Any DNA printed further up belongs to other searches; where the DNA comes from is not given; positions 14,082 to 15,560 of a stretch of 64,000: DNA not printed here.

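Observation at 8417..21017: Tad/Flp-like locus physically coupled to a membrane-anchored protein and a 1290-aa Cys-rich secreted giant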

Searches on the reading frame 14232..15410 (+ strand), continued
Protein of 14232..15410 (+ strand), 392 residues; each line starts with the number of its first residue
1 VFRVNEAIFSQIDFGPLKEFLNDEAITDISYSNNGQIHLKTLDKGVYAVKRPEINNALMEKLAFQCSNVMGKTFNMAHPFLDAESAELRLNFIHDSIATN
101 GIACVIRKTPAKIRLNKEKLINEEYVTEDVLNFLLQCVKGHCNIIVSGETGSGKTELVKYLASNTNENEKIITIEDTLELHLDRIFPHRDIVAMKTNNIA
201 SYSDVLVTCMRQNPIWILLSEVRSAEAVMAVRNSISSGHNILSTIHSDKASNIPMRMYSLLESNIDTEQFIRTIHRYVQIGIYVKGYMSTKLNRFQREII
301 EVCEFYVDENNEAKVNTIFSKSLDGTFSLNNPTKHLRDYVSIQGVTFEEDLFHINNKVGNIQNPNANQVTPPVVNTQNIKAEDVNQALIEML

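Call 67: search_dna_similar(query=window:14232-15410:+, collection=plasmids, mode=protein, max_rows=60, rows=spread)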
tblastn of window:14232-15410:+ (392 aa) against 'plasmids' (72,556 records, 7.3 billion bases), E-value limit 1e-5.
The search stops at 5000 records and this limit was reached: more records match than are counted here, and every count below describes the 5000 best-scoring records only.
Records with a match: at least 5000; places in all: 5713; records where one place covers at least 80% of the query: 219.
Best place of each record, by identity: <60% 5000.
By first word of the organism name: Escherichia 745; Bacillus 548; Klebsiella 447; Rhizobium 341; Campylobacter 290; Agrobacterium 236; Enterobacter 151; Ralstonia 141; Sinorhizobium 130; Citrobacter 125; and 252 more.
By predicted mobility (MOB-suite, as given by PLSDB): conjugative 3191; non-mobilizable 1140; mobilizable 669.
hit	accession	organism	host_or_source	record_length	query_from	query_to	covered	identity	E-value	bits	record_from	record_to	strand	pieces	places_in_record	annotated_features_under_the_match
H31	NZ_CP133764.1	Peribacillus sp. R9-11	sediment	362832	15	328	80%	33.4%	2e-38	154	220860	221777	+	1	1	CpaF/VirB11 family protein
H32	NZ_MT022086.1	Enterococcus faecium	-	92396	12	348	86%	27.6%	9e-34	140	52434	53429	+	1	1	CpaF/VirB11 family protein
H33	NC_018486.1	Bacillus thuringiensis HD-771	-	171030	12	346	85%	26.2%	2e-30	130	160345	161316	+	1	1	CpaF/VirB11 family protein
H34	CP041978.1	Bacillus pacificus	Homo sapiens,stool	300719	12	308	76%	28.1%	3e-30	130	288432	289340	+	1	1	CpaF family protein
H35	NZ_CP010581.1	Bacillus thuringiensis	whole organism,soil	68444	17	320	78%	26.6%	5e-29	126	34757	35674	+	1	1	ATPase, T2SS/T4P/T4SS family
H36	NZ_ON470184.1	Bacillus thuringiensis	-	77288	17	312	76%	27.2%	7e-24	111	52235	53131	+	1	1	ATPase, T2SS/T4P/T4SS family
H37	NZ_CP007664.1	Bacillus anthracis str. Vollum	-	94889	15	285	69%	29.5%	1e-30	131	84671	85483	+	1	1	ATPase, T2SS/T4P/T4SS family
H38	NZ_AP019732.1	Bacillus anthracis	-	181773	12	308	76%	26.9%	3e-28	124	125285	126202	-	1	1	CpaF/VirB11 family protein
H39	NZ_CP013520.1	Rhizobium sp. N113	Phaseolus vulgaris,Whole ...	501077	14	325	80%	25.4%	6e-8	62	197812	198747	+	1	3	ATPase, T2SS/T4P/T4SS family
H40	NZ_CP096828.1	Bacillus anthracis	-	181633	12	308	76%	26.5%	6e-27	120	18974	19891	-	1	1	CpaF/VirB11 family protein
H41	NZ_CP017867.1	Campylobacter coli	chicken liver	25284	3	318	81%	24.5%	6e-9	66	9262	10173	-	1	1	trbB: P-type conjugative transfer ATPase TrbB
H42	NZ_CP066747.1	Campylobacter jejuni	-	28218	3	309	78%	24.6%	3e-9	67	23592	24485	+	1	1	trbB: P-type conjugative transfer ATPase TrbB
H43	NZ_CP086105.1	Ralstonia sp. RS650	sunflower,cell culture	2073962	4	247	62%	30.6%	2e-19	98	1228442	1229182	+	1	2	none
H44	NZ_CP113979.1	Ralstonia pseudosolanacearum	Cucurbita maxima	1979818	4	247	62%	30.2%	2e-19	98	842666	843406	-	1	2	none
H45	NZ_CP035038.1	Sinorhizobium fredii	single cell,soil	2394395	12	265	65%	28.4%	1e-15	87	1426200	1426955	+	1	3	none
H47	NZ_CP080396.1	Curtobacterium flaccumfaciens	whole organism,bean blight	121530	6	284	71%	25.1%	2e-9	67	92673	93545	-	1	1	ATPase, T2SS/T4P/T4SS family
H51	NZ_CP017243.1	Rhizobium etli 8C-3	Phaseolus vulgaris,cell culture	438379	16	250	60%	28.0%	1e-16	89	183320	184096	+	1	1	virB11: P-type DNA transfer ATPase VirB11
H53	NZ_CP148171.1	Campylobacter jejuni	Homo sapiens,single cell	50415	9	240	59%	27.8%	6e-14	81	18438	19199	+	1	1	virB11: P-type DNA transfer ATPase VirB11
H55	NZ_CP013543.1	Rhizobium phaseoli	Phaseolus vulgaris,Whole ...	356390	12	261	64%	25.7%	4e-14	82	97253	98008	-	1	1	CpaF family protein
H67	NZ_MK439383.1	Agrobacterium tumefaciens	Rose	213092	21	305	73%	22.3%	3e-7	60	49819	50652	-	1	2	trbB: P-type conjugative transfer ATPase TrbB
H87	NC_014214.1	Allomeiothermus silvanus DSM 9946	hot spring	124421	104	252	38%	29.9%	2e-8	64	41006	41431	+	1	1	PilT/PilU family type 4a pilus ATPase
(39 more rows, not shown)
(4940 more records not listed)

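Call 68: get_annotated_region(hit=H55, flank=8000)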
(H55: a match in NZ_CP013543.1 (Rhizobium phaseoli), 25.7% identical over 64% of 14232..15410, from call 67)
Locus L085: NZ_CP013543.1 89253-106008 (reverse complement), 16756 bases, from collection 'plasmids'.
description: Rhizobium phaseoli strain R620 plasmid pRphaR620a, complete sequence
organism: Rhizobium phaseoli (NCBI taxid 396)
taxonomy: Bacteria; Pseudomonadota; Alphaproteobacteria; Hyphomicrobiales; Rhizobiaceae; Rhizobium; Rhizobium phaseoli
host: -; source: Phaseolus vulgaris,Whole organism,Legume rhizosphere,legume-root nodule; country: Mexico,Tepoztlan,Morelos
typing (MOB-suite, as given by PLSDB): non-mobilizable; replicon rep_cluster_841
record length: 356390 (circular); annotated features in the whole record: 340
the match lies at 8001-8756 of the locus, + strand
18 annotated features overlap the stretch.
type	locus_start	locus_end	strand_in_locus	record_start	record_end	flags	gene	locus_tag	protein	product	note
CDS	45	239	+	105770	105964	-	-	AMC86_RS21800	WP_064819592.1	hypothetical protein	-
CDS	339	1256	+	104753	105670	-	cpaB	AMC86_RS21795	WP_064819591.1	Flp pilus assembly protein CpaB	-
CDS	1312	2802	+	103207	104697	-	-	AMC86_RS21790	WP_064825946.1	type II and III secretion system protein family protein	-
CDS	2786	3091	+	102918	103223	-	-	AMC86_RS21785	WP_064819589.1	hypothetical protein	-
CDS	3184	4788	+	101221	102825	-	-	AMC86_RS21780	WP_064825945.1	TadE/TadG family type IV pilus assembly protein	-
CDS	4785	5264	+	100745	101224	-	-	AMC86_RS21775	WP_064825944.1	TadE/TadG family type IV pilus assembly protein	-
CDS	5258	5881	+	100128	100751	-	-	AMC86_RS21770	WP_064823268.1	TadE/TadG family type IV pilus assembly protein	-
CDS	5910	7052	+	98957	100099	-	-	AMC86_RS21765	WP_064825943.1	hypothetical protein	-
CDS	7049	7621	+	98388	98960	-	-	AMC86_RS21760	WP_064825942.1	L,D-transpeptidase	GO:0018104 - peptidoglycan-protein cross-linking [Evidence IEA]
CDS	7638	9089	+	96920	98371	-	-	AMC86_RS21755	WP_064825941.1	CpaF family protein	-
CDS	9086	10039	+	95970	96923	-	-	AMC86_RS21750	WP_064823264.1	type II secretion system F family protein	-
CDS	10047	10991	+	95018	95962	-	-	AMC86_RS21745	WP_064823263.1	type II secretion system F family protein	-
CDS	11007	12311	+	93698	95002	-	-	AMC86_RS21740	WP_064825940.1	hypothetical protein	-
CDS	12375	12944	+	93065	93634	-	-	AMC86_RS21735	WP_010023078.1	hypothetical protein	-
CDS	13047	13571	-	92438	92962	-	-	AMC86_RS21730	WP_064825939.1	tetratricopeptide repeat protein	-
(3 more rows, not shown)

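Call 69: get_annotated_region(hit=H32, flank=9000)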
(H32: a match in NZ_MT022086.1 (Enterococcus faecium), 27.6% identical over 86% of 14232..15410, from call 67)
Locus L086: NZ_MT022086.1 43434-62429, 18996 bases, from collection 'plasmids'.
description: Enterococcus faecium strain N7435 plasmid pN7435-R3645, complete sequence
organism: Enterococcus faecium (NCBI taxid 1352)
taxonomy: Bacteria; Bacillota; Bacilli; Lactobacillales; Enterococcaceae; Enterococcus; Enterococcus faecium
host: -; source: -; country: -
typing (MOB-suite, as given by PLSDB): conjugative; replicon rep_cluster_150,rep_cluster_185; relaxase MOBP; mating-pair formation MPF_T
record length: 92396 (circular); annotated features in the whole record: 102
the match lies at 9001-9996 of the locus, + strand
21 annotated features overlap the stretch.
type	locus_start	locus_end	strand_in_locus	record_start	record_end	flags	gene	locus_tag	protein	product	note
CDS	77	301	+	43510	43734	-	-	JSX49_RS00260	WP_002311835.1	hypothetical protein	-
CDS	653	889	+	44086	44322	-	-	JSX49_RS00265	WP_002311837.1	hypothetical protein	-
CDS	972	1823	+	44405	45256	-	-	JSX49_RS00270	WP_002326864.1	AAA family ATPase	-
CDS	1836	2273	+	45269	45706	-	-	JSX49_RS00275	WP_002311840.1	hypothetical protein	-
CDS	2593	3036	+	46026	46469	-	-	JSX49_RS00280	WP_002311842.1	CPBP family intramembrane glutamic endopeptidase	GO:0071586 - CAAX-box protein processing [Evidence IEA]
CDS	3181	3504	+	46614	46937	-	-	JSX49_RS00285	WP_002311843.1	hypothetical protein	-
CDS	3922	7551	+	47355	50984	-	-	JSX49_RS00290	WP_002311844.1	SpaA isopeptide-forming pilin-related protein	-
CDS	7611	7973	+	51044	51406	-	-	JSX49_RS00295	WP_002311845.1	hypothetical protein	-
CDS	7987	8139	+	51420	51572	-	-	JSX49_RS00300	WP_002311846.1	hypothetical protein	-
CDS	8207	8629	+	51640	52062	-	-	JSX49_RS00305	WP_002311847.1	hypothetical protein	-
CDS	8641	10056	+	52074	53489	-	-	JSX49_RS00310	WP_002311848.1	CpaF/VirB11 family protein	-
CDS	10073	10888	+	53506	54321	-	-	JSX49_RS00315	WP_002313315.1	hypothetical protein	-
CDS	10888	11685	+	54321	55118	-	-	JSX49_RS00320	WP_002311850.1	hypothetical protein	-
CDS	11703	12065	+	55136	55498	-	-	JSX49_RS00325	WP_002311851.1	DUF4320 family protein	-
CDS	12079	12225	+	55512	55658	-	-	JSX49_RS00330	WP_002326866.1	hypothetical protein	-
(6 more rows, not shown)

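Call 70: get_annotated_region(hit=H47, flank=7000)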
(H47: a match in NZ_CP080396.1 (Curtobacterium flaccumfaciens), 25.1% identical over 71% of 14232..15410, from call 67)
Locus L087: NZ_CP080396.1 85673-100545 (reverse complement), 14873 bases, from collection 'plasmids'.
description: Curtobacterium flaccumfaciens pv. flaccumfaciens strain DSM 20129 plasmid unnamed, complete sequence
organism: Curtobacterium flaccumfaciens (NCBI taxid 138532)
taxonomy: Bacteria; Actinomycetota; Actinomycetes; Micrococcales; Microbacteriaceae; Curtobacterium; Curtobacterium flaccumfaciens
host: -; source: whole organism,bean blight; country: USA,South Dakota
typing (MOB-suite, as given by PLSDB): non-mobilizable
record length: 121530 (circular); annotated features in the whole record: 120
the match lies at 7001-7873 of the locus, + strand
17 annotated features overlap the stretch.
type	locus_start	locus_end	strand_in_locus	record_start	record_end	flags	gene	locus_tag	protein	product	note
CDS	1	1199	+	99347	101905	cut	-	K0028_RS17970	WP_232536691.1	ATP-binding protein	-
CDS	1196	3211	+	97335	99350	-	-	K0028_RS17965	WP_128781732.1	hypothetical protein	-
CDS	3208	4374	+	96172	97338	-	-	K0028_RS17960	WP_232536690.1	NlpC/P60 family protein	-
CDS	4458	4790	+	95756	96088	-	-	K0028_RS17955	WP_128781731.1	winged helix-turn-helix domain-containing protein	-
CDS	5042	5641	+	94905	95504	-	-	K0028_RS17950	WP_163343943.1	SAF domain-containing protein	-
CDS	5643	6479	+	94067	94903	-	-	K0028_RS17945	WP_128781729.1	hypothetical protein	-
CDS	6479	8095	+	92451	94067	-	-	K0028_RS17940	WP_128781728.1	ATPase, T2SS/T4P/T4SS family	-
CDS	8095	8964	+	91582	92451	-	-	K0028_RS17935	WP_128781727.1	type II secretion system F family protein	-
CDS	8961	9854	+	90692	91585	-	-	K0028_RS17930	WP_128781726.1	hypothetical protein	-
CDS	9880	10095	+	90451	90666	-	-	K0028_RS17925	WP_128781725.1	hypothetical protein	-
CDS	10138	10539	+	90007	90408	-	-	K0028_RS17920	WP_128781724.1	TadE/TadG family type IV pilus assembly protein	-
CDS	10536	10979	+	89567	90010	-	-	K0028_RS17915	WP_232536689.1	hypothetical protein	-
CDS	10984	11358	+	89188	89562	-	-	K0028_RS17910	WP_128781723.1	hypothetical protein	-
CDS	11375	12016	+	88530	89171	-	-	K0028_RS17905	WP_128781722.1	hypothetical protein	-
CDS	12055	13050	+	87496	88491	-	-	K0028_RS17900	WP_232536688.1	hypothetical protein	-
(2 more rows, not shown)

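Call 71: get_annotated_region(hit=H37, flank=9000)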
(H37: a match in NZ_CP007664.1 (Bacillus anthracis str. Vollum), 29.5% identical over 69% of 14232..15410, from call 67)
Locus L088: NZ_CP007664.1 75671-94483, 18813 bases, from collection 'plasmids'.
description: Bacillus anthracis str. Vollum plasmid unnamed_1, complete sequence
organism: Bacillus anthracis str. Vollum (NCBI taxid 261591)
taxonomy: Bacteria; Bacillota; Bacilli; Bacillales; Bacillaceae; Bacillus; Bacillus anthracis; Bacillus anthracis str. Vollum
host: -; source: -; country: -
typing (MOB-suite, as given by PLSDB): conjugative; replicon rep_cluster_163; relaxase MOBP; mating-pair formation MPF_T
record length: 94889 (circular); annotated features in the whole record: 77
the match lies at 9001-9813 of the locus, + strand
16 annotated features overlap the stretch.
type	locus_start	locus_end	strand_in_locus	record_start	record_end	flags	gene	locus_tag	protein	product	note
CDS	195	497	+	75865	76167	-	-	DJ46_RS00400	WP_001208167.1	hypothetical protein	-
CDS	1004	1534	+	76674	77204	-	-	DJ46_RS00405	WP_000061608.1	hypothetical protein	-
CDS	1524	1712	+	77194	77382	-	-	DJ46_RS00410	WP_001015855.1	hypothetical protein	-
CDS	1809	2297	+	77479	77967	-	-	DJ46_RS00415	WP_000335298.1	DUF5512 family protein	-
CDS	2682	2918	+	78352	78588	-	-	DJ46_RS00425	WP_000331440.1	hypothetical protein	-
CDS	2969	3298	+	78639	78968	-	-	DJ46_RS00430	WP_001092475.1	hypothetical protein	-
CDS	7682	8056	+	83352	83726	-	-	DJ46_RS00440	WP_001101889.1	hypothetical protein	-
CDS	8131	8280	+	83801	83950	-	-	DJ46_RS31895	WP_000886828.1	hypothetical protein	-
CDS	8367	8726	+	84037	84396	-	-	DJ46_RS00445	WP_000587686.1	hypothetical protein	-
CDS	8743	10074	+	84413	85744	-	-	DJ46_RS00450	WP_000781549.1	ATPase, T2SS/T4P/T4SS family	-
CDS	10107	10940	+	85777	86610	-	-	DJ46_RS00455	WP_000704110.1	hypothetical protein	-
CDS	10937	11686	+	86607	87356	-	-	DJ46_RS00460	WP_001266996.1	hypothetical protein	-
CDS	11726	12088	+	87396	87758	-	-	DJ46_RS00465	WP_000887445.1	hypothetical protein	-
CDS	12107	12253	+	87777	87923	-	-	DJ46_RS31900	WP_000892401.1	hypothetical protein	-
CDS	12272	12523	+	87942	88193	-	-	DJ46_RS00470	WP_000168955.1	hypothetical protein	-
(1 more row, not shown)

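Call 74: get_annotated_region(hit=H38, flank=9000)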
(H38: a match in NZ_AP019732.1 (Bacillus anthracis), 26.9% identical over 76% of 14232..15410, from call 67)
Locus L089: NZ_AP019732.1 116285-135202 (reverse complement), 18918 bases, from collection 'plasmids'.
description: Bacillus anthracis strain PCr plasmid PCr-pXO1
organism: Bacillus anthracis (NCBI taxid 1392)
taxonomy: Bacteria; Bacillota; Bacilli; Bacillales; Bacillaceae; Bacillus; Bacillus anthracis
host: -; source: -; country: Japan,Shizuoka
typing (MOB-suite, as given by PLSDB): conjugative; replicon rep_cluster_125; relaxase MOBP; mating-pair formation MPF_T
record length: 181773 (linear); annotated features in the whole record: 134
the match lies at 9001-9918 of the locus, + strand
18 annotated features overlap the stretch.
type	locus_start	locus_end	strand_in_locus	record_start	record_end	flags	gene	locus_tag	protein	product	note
CDS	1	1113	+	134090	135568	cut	-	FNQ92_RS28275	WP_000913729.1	hypothetical protein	-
CDS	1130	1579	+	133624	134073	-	-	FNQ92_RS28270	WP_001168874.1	hypothetical protein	-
CDS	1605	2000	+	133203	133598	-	-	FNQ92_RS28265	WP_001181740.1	DUF4320 family protein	-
CDS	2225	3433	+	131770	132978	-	-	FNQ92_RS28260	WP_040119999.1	S-layer homology domain-containing protein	-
CDS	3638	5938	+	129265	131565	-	-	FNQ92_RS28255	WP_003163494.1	hypothetical protein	-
CDS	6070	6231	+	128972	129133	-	-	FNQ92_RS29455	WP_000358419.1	hypothetical protein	-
CDS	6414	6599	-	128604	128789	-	-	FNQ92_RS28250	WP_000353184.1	hypothetical protein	-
CDS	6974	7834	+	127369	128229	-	cpaB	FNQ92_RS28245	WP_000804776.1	Flp pilus assembly protein CpaB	-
CDS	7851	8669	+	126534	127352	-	-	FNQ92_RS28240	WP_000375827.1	AAA family ATPase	-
CDS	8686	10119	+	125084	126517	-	-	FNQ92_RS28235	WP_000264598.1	CpaF/VirB11 family protein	-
CDS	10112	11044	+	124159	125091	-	-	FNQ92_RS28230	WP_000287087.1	hypothetical protein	-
CDS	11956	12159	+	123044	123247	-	-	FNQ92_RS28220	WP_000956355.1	hypothetical protein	-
CDS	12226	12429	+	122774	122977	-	-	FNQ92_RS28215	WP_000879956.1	hypothetical protein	-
CDS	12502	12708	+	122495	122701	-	-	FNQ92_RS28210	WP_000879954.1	hypothetical protein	-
CDS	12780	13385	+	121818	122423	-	-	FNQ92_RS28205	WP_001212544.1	WxL domain-containing protein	-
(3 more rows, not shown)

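Call 75: get_annotated_region(hit=H31, flank=9000)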
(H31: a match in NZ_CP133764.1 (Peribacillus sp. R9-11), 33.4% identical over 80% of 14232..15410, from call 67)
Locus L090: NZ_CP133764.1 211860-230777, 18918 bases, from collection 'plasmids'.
description: Peribacillus sp. R9-11 plasmid pA, complete sequence
organism: Peribacillus sp. R9-11 (NCBI taxid 3073271)
taxonomy: Bacteria; Bacillota; Bacilli; Bacillales; Bacillaceae; Peribacillus; Peribacillus sp. R9-11
host: -; source: sediment; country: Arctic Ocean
typing (MOB-suite, as given by PLSDB): non-mobilizable
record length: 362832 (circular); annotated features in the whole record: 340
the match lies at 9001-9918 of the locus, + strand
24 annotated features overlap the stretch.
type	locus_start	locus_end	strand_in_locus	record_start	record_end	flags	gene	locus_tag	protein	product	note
CDS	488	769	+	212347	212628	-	-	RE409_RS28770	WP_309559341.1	hypothetical protein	-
CDS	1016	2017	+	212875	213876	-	-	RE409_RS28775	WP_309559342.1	hypothetical protein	-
CDS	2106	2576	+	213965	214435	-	-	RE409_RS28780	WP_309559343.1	hypothetical protein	-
CDS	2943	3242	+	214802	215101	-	-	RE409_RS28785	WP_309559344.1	hypothetical protein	-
CDS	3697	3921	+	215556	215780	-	-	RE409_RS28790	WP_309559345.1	hypothetical protein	-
CDS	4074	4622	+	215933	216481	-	-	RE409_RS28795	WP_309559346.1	hypothetical protein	-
CDS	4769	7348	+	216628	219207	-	-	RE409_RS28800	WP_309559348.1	isopeptide-forming domain-containing fimbrial protein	GO:0018262 - isopeptide cross-linking [Evidence IEA]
CDS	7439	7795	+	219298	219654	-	-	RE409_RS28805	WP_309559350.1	hypothetical protein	-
CDS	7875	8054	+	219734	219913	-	-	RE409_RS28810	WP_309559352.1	hypothetical protein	-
CDS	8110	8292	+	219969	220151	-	-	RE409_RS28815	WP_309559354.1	hypothetical protein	-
CDS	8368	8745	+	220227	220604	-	-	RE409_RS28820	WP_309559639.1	hypothetical protein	-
CDS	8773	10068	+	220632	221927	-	-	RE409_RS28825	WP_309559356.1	CpaF/VirB11 family protein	-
CDS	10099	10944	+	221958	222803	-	-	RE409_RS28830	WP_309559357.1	hypothetical protein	-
CDS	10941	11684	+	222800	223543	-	-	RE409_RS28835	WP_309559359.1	hypothetical protein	-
CDS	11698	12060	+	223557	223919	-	-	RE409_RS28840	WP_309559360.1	hypothetical protein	-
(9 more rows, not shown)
